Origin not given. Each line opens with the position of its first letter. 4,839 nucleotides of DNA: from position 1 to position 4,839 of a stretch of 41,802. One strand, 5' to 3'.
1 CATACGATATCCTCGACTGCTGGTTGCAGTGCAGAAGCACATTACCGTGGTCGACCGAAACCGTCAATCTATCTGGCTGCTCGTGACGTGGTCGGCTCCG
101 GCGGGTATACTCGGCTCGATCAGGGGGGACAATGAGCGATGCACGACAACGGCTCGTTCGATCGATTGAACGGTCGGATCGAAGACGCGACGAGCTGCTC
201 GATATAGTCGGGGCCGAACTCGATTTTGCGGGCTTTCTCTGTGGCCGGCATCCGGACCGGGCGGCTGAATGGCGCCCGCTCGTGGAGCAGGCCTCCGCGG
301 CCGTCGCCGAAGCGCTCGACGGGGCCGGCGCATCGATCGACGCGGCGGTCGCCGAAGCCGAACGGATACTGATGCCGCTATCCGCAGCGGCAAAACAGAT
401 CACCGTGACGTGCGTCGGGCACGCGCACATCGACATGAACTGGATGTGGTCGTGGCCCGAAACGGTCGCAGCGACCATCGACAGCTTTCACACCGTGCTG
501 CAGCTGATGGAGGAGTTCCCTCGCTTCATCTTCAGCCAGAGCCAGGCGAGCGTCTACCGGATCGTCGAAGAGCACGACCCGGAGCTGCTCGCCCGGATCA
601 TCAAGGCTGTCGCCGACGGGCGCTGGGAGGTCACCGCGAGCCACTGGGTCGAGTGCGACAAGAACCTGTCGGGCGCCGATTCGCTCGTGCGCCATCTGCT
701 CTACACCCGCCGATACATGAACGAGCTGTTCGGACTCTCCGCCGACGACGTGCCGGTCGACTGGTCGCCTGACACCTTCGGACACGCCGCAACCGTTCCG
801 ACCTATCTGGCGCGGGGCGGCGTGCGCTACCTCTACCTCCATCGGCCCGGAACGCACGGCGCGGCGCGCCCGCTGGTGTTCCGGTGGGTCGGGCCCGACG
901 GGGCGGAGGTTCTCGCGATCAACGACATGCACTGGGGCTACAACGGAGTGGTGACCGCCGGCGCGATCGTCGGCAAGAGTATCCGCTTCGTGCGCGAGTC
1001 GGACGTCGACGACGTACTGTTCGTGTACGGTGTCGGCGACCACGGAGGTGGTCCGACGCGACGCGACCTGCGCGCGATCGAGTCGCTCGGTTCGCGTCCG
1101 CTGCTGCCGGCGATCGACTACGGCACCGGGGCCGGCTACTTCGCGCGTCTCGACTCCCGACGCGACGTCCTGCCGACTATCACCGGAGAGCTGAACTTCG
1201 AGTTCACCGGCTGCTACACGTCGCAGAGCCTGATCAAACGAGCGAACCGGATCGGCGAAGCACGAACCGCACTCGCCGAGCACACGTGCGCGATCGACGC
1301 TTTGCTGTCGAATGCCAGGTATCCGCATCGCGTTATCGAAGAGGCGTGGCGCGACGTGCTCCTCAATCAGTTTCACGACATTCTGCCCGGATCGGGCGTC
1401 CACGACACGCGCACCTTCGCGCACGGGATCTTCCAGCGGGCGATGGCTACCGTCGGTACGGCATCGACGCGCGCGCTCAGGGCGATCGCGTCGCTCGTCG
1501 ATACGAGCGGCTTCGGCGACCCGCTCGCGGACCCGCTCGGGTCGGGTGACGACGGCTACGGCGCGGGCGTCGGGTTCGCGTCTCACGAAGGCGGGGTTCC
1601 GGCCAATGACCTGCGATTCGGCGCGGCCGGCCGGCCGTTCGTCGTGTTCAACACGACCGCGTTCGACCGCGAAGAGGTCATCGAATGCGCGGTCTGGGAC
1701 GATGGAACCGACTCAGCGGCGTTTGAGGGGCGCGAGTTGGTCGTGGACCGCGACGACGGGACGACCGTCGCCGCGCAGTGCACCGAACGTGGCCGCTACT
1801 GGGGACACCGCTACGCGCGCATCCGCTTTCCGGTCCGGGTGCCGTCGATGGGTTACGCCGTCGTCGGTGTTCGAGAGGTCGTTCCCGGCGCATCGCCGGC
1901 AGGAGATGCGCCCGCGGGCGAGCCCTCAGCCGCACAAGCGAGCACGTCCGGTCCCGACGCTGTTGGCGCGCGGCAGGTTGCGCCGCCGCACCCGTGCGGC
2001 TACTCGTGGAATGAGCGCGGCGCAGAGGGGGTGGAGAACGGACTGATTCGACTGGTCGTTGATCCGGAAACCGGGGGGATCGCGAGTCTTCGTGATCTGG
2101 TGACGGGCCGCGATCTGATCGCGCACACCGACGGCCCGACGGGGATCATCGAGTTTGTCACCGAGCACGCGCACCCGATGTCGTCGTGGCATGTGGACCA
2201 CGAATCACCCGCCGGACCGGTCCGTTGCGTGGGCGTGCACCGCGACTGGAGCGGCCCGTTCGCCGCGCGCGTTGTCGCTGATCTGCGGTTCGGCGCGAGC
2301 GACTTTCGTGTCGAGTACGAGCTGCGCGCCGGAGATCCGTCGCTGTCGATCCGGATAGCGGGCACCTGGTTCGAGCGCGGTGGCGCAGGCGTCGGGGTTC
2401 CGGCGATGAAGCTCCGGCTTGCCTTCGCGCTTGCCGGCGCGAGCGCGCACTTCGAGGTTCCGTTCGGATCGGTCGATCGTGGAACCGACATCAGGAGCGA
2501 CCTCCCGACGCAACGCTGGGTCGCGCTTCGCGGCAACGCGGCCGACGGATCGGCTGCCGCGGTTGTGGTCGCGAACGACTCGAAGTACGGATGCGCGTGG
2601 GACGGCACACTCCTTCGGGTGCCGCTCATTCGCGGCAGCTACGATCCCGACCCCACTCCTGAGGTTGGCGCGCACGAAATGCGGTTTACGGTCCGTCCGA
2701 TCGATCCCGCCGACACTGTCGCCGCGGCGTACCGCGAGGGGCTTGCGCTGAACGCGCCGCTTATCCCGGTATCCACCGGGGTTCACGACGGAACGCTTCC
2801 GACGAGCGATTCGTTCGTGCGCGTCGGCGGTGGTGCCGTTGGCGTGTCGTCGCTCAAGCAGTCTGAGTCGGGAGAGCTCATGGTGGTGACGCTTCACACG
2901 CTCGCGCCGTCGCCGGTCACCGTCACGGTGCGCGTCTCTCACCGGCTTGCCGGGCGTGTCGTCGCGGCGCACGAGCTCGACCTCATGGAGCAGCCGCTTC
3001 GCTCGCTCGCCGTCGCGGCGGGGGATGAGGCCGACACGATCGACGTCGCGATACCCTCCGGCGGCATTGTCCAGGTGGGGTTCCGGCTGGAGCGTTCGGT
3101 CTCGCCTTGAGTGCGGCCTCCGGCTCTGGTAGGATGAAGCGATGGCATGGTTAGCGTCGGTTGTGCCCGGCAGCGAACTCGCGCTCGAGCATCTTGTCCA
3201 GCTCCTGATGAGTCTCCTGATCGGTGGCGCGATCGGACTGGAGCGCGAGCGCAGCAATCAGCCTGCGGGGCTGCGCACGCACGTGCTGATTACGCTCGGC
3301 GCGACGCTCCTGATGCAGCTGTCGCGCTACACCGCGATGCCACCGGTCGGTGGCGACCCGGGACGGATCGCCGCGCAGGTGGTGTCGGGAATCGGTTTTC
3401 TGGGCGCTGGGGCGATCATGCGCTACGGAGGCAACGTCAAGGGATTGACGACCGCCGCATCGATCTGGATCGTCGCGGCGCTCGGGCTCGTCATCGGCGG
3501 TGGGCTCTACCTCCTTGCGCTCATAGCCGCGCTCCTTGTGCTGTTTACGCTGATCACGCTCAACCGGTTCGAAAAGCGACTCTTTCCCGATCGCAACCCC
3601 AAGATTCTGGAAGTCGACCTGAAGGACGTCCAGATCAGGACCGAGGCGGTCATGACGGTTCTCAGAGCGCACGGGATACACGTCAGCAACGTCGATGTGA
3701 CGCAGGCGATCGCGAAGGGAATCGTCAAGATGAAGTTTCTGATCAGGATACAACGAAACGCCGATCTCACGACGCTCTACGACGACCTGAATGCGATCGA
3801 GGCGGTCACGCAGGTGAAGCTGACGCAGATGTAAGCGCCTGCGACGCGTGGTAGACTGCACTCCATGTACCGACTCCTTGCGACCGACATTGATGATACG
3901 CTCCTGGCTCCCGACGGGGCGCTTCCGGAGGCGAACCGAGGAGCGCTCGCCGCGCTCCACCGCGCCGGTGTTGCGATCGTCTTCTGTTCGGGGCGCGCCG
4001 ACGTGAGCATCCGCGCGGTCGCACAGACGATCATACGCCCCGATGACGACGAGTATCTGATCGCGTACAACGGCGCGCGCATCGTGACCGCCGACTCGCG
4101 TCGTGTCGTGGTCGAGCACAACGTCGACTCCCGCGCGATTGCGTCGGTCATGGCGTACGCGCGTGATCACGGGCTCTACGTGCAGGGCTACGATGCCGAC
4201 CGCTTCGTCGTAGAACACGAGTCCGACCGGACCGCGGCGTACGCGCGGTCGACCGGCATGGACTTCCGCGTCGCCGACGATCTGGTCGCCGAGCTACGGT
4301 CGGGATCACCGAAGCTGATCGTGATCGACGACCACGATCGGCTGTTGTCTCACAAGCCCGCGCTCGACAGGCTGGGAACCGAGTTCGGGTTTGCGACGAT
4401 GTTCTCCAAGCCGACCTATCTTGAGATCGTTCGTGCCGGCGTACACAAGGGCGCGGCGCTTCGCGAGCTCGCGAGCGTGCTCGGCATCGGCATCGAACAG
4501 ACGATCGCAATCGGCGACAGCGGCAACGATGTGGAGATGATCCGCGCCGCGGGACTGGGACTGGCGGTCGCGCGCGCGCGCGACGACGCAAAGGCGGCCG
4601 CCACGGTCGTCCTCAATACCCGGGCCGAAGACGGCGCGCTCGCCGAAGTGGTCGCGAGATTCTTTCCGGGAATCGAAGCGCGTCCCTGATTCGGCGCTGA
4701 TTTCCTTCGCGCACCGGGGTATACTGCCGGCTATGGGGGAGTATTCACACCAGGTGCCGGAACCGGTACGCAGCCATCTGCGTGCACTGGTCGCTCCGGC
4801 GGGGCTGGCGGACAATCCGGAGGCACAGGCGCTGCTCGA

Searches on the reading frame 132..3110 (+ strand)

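Call 71: search_protein_families(library=pfam, proteins=[window:132-3110:+], max_evalue=0.00001)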
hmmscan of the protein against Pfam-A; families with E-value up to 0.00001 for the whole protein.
window:132-3110:+ (992 aa): 3 families
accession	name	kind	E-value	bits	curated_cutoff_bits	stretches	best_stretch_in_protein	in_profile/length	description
PF01074.27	Glyco_hydro_38N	-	4.1e-52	177.7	25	1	91-342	1-257/270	Glycosyl hydrolases family 38 N-terminal domain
PF07748.19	Glyco_hydro_38C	-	8.7e-16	59.2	25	1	634-841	1-205/206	Glycosyl hydrolases family 38 C-terminal domain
PF09261.16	Alpha-mann_mid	-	2.2e-15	57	31.1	1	358-451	3-95/96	Alpha mannosidase middle domain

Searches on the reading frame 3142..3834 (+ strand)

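Call 71: search_protein_families(library=pfam, proteins=[window:3142-3834:+], max_evalue=0.00001)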
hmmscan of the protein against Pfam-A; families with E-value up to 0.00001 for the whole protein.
window:3142-3834:+ (230 aa): 1 family
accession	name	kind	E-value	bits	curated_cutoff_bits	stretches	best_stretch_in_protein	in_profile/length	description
PF02308.21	MgtC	-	4.8e-41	140.3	31.4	1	21-145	1-120/121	MgtC family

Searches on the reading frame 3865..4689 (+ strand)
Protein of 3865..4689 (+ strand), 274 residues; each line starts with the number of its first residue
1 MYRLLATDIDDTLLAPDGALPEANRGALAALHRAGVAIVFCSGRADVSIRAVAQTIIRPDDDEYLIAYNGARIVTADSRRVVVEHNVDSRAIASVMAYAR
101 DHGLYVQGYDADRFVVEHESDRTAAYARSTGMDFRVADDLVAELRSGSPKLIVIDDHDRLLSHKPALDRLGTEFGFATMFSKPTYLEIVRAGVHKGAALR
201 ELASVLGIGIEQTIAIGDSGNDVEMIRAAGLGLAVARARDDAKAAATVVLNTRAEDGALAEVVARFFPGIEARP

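Call 71: search_protein_families(library=pfam, proteins=[window:3865-4689:+], max_evalue=0.00001)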
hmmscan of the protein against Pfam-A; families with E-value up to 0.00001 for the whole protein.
window:3865-4689:+ (274 aa): 3 families
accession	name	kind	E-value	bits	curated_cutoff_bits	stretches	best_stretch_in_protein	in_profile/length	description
PF08282.18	Hydrolase_3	-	1.8e-48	165.9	20.9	1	5-258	1-251/255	haloacid dehalogenase-like hydrolase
PF05116.19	S6PP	-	2.3e-14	54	20.3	1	176-241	147-212/247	Sucrose-6F-phosphate phosphohydrolase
PF00702.32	Hydrolase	-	1.6e-09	38.8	26.4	1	2-230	1-191/191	haloacid dehalogenase-like hydrolase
